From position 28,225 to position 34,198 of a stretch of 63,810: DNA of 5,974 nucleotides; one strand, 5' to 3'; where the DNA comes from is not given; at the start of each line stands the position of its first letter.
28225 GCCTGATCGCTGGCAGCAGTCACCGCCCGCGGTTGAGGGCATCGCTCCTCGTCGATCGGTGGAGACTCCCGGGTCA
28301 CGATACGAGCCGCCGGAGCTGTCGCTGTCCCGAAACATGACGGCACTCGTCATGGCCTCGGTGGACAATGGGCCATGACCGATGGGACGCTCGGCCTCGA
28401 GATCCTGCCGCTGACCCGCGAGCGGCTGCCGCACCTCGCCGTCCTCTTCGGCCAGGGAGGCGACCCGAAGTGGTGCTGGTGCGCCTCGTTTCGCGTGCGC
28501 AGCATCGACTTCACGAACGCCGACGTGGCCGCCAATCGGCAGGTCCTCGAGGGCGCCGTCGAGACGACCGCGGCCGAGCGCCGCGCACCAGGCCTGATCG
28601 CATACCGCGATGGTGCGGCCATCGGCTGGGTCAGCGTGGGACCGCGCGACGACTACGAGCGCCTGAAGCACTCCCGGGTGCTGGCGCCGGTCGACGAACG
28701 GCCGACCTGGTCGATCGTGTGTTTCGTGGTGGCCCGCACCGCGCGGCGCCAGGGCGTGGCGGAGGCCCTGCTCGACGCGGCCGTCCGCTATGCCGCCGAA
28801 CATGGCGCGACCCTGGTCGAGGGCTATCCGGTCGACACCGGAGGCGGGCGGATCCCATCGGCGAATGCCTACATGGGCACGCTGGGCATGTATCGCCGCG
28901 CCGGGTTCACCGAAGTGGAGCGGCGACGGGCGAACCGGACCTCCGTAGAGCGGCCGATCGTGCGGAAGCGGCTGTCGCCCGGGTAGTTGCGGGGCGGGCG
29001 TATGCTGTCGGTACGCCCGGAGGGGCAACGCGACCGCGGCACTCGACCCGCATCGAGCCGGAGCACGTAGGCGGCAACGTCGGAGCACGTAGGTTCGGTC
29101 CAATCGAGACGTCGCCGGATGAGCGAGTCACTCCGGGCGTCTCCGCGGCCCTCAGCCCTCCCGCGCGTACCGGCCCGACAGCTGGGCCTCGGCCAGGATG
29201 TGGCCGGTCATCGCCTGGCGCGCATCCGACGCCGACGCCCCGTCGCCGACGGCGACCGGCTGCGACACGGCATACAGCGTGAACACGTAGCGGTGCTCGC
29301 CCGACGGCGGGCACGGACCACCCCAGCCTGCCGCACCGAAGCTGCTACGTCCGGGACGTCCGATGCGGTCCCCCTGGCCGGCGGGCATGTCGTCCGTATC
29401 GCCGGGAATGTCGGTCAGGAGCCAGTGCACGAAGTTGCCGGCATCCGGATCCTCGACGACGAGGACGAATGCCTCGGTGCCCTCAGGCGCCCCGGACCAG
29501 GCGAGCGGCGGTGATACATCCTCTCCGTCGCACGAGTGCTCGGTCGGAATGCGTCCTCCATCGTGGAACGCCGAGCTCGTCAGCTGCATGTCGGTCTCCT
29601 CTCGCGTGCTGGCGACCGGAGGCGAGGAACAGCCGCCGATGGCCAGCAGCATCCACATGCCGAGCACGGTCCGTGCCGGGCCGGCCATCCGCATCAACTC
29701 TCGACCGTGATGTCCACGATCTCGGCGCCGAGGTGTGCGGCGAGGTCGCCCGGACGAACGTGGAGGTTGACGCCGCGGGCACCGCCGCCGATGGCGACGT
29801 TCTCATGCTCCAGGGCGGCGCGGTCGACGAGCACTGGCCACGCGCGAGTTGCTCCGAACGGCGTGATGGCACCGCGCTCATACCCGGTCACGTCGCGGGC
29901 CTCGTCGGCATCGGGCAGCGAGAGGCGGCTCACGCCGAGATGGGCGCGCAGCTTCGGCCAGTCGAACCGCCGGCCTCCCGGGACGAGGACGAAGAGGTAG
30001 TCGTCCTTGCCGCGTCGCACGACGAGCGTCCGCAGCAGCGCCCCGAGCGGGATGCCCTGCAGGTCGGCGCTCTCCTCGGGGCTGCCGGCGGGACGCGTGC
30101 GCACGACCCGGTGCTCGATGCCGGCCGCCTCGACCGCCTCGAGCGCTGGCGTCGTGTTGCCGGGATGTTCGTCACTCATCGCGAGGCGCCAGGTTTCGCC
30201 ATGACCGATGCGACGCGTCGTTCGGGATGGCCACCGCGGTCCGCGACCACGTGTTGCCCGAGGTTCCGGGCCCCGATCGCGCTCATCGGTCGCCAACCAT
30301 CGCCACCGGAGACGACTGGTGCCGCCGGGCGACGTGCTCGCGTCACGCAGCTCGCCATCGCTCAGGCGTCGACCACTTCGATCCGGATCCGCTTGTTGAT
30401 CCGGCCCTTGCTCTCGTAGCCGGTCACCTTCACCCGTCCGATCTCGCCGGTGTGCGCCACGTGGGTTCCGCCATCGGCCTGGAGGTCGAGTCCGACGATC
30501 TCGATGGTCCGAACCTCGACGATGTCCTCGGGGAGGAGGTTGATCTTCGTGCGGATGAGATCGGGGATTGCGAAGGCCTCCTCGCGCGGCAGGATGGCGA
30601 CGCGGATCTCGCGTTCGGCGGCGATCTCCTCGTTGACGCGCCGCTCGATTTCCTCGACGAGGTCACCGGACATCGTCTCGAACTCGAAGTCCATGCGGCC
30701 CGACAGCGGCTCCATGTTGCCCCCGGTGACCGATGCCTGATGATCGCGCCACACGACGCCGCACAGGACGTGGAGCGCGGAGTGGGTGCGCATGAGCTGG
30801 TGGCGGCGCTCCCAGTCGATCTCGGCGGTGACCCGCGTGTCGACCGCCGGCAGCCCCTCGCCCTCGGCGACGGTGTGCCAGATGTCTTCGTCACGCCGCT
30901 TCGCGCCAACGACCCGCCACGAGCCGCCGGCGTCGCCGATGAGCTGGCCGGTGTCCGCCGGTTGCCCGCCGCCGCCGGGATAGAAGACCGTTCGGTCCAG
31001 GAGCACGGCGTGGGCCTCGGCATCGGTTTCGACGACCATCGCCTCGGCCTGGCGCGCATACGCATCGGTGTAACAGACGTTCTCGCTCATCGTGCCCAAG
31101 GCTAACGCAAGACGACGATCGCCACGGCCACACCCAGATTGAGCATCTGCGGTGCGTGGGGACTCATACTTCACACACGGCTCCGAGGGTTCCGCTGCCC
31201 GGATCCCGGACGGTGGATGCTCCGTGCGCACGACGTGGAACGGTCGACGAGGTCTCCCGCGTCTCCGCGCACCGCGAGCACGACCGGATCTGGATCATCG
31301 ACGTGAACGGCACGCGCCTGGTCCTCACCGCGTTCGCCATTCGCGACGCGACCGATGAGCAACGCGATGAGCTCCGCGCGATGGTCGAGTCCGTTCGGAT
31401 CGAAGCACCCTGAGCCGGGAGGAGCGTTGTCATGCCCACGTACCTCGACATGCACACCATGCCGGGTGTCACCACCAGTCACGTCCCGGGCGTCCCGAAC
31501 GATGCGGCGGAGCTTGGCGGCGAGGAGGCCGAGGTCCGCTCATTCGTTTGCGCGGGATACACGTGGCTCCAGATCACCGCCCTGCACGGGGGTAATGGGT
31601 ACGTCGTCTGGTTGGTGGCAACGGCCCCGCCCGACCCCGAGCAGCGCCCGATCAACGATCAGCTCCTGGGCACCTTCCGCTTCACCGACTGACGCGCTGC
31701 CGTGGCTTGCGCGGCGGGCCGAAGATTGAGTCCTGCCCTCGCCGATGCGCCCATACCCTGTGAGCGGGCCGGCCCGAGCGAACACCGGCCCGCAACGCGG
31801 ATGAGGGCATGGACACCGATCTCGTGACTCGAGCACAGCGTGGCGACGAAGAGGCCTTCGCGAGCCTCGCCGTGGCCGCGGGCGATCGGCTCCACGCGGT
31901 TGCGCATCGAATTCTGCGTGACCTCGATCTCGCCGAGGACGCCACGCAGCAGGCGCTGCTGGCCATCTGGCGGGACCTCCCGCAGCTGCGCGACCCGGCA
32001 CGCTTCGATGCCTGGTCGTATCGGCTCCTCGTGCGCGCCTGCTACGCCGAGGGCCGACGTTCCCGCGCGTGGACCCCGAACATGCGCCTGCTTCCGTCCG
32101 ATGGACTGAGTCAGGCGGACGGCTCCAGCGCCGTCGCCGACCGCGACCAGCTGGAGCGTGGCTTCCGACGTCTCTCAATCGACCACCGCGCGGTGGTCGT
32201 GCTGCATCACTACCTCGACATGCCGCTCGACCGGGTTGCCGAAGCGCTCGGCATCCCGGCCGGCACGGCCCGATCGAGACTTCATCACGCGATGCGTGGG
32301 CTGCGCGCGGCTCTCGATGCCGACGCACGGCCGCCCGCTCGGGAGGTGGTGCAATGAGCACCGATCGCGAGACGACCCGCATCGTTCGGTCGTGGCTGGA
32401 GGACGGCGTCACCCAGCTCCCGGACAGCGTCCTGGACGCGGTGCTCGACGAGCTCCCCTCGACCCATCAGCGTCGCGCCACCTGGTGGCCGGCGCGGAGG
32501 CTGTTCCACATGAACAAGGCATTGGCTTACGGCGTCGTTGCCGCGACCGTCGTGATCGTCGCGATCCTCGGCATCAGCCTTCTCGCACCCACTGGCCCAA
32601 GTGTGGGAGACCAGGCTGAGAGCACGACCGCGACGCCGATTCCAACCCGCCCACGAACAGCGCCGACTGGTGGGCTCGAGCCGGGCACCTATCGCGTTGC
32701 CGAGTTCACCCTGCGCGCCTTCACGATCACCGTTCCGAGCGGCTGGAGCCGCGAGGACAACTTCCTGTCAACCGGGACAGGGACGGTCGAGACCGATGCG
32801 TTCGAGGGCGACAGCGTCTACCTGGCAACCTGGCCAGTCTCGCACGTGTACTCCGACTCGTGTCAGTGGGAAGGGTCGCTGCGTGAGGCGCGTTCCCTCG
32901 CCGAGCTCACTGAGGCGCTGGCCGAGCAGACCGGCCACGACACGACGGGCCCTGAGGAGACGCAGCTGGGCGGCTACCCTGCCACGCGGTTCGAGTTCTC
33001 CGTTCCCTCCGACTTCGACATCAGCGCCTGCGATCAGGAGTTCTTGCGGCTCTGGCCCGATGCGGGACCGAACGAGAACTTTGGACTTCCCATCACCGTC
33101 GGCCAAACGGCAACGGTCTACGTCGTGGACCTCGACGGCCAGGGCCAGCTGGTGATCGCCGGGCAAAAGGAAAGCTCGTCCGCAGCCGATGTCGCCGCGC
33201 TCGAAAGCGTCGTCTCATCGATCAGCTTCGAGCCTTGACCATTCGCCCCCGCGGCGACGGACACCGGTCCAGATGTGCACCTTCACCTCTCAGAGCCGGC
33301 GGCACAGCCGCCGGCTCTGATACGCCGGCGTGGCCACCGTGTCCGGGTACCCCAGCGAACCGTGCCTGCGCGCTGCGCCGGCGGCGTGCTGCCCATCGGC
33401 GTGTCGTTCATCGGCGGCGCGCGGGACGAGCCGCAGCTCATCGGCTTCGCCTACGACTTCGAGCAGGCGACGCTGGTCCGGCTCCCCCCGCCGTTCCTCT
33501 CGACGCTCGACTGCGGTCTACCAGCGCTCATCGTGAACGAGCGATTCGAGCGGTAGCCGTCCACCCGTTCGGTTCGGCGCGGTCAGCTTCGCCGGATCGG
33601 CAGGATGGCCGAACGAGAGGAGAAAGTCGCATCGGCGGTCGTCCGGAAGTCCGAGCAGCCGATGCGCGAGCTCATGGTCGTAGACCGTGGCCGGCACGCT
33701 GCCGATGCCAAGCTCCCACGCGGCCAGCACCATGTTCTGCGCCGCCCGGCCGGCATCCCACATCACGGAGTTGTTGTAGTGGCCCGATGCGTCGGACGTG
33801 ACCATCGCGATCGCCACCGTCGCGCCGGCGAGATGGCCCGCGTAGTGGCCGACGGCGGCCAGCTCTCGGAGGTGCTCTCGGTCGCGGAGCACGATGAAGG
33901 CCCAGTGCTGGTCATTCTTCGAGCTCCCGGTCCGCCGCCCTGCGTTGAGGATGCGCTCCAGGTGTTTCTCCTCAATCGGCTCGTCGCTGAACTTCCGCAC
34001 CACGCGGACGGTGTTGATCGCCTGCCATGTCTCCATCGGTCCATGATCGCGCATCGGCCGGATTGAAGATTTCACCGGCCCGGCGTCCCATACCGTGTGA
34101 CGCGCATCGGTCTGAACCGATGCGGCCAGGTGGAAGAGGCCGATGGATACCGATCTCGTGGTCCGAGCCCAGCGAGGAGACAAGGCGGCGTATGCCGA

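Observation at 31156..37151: Tandem array of three paralogous ECF sigma / single-pass partner pairs with a shared upstream motif, flanked by decayed extra copies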

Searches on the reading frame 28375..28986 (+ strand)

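Call 39: search_protein_families(library=pfam, proteins=[window:28375-28986:+], max_evalue=5)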
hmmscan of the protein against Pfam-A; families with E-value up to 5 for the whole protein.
window:28375-28986:+ (203 aa): 8 families
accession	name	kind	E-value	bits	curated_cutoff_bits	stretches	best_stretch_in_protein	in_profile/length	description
PF00583.31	Acetyltransf_1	-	7.6e-11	42.8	20.7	1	69-148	31-96/116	Acetyltransferase (GNAT) family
PF13508.13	Acetyltransf_7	-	1.1e-07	32.6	27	1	74-180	6-84/84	Acetyltransferase (GNAT) domain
PF13673.13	Acetyltransf_10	-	8.7e-05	22.9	23.6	1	113-145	53-85/128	Acetyltransferase (GNAT) domain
PF14542.12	Acetyltransf_CG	-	0.0031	18.1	30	1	112-147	25-60/80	GCN5-related N-acetyl-transferase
PF13527.13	Acetyltransf_9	-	0.0031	17.9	25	1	114-155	75-116/127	Acetyltransferase (GNAT) domain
PF13880.12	Acetyltransf_13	-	0.021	15.1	22.8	1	119-139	12-32/69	ESCO1/2 acetyl-transferase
PF17853.6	GGDEF_2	-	0.048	14.3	24.5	1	41-103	30-77/116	GGDEF-like domain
PF13302.13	Acetyltransf_3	-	0.11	13.7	25.4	1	37-144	20-112/138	Acetyltransferase (GNAT) domain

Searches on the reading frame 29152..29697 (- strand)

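Call 39: search_protein_families(library=pfam, proteins=[window:29152-29697:-], max_evalue=5)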
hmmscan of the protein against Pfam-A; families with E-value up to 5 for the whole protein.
window:29152-29697:- (181 aa): 1 family
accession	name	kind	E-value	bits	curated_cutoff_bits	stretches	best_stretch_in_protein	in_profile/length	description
PF01161.25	PBP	-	7.7e-39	133.6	24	1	50-177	2-135/135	Phosphatidylethanolamine-binding protein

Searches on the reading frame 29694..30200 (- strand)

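Call 39: search_protein_families(library=pfam, proteins=[window:29694-30200:-], max_evalue=5)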
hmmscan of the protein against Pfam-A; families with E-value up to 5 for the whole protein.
window:29694-30200:- (168 aa): 1 family
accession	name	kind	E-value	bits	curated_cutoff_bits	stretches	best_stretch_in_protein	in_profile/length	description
PF04073.20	tRNA_edit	-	5e-29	101.3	25.5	1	36-154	2-121/123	Aminoacyl-tRNA editing domain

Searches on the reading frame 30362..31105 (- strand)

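Call 39: search_protein_families(library=pfam, proteins=[window:30362-31105:-], max_evalue=5)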
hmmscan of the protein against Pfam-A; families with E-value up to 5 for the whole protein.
window:30362-31105:- (247 aa): 2 families
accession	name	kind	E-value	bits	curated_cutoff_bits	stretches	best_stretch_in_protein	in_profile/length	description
PF01411.24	tRNA-synt_2c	-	1.3e-11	44.3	30.3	1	25-100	478-552/552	tRNA synthetases class II (A)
PF07973.19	tRNA_SAD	-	6.4e-10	39.3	24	1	198-240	1-43/44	Threonyl and Alanyl tRNA synthetase second additional domain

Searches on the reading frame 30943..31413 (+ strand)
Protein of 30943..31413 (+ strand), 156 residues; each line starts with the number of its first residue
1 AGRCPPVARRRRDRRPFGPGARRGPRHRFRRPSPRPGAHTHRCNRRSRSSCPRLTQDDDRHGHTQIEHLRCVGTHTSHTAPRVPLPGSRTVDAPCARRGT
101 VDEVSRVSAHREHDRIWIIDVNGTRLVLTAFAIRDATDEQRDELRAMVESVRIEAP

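Call 39: search_protein_families(library=pfam, proteins=[window:30943-31413:+], max_evalue=5)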
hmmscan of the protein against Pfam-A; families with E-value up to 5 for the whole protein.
window:30943-31413:+ (156 aa): 0 families

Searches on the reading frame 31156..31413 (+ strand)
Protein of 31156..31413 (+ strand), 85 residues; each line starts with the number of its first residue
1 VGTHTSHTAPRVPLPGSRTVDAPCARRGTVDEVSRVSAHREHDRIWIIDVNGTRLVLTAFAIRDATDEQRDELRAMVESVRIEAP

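Call 3: search_protein_families(library=pfam, proteins=[window:31156-31413:+], max_evalue=0.1)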
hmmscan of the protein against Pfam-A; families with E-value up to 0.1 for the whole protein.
window:31156-31413:+ (85 aa): 0 families

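Call 9: search_protein_families(library=ncbifam, proteins=[window:31156-31413:+], max_evalue=0.1)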
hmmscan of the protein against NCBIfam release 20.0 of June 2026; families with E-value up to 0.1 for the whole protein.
window:31156-31413:+ (85 aa): 0 families

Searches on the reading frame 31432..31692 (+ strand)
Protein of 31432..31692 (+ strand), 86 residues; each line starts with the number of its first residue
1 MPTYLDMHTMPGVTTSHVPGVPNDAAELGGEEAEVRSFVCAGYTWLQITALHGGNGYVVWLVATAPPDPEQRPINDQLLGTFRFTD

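Call 3: search_protein_families(library=pfam, proteins=[window:31432-31692:+], max_evalue=0.1)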
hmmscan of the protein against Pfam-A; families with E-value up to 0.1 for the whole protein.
window:31432-31692:+ (86 aa): 0 families

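Call 9: search_protein_families(library=ncbifam, proteins=[window:31432-31692:+], max_evalue=0.1)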
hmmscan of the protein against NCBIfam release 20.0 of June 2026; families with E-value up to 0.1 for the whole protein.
window:31432-31692:+ (86 aa): 0 families

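Call 39: search_protein_families(library=pfam, proteins=[window:31432-31692:+], max_evalue=5)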
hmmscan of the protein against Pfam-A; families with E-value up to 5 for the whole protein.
window:31432-31692:+ (86 aa): 0 families

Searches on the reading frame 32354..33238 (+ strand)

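Call 3: search_protein_families(library=pfam, proteins=[window:32354-33238:+], max_evalue=0.1)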
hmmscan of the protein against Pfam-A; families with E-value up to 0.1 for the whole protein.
window:32354-33238:+ (294 aa): 0 families

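Call 9: search_protein_families(library=ncbifam, proteins=[window:32354-33238:+], max_evalue=0.1)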
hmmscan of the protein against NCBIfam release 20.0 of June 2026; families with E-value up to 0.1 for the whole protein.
window:32354-33238:+ (294 aa): 1 family
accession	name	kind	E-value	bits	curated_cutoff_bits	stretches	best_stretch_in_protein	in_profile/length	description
TIGR03931.1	T7SS_Rv3446c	hypoth_equivalog_domain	0.0095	16.3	47.6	1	61-144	3-83/194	type VII secretion-associated protein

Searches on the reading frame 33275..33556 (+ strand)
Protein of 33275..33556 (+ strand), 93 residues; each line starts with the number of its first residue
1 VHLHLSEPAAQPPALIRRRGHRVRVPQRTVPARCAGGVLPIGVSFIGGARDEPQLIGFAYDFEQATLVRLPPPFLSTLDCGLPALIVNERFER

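Call 3: search_protein_families(library=pfam, proteins=[window:33275-33556:+], max_evalue=0.1)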
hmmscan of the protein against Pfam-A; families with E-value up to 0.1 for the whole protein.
window:33275-33556:+ (93 aa): 0 families

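Call 9: search_protein_families(library=ncbifam, proteins=[window:33275-33556:+], max_evalue=0.1)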
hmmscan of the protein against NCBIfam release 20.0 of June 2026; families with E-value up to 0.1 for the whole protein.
window:33275-33556:+ (93 aa): 5 families
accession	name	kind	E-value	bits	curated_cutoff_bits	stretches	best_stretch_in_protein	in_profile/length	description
NF006006.0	PRK08137.1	equivalog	9.9e-11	41.1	534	1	26-77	472-522/529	amidase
NF005300.0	PRK06828.1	subfamily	3.5e-07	29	494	1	25-72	441-488/491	amidase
NF005127.0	PRK06565.1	equivalog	0.00082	18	575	1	23-76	512-566/570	amidase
NF005219.0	PRK06707.1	equivalog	0.0017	16.8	498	1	26-72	488-534/536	amidase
NF004717.0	PRK06061.1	equivalog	0.0026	16.5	498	1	26-65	427-466/483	amidase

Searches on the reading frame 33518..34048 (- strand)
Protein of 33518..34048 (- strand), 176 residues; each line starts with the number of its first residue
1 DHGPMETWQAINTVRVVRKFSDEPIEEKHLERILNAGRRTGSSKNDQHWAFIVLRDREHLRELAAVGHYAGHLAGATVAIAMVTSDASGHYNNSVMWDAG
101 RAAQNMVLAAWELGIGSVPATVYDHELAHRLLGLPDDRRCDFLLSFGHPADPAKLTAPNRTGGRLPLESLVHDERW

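Call 3: search_protein_families(library=pfam, proteins=[window:33518-34048:-], max_evalue=0.1)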
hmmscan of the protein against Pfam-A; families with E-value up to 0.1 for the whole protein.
window:33518-34048:- (176 aa): 3 families
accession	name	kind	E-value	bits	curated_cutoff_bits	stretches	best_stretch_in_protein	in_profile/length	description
PF00881.29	Nitroreductase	-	1.3e-21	78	23.5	2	69-148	83-167/167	Nitroreductase family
PF14512.11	TM1586_NiRdase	-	0.00041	20.5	27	1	8-151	3-135/215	Putative TM nitroreductase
PF07511.17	DUF1525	-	0.009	16.5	24.1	1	98-126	64-91/113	Protein of unknown function (DUF1525)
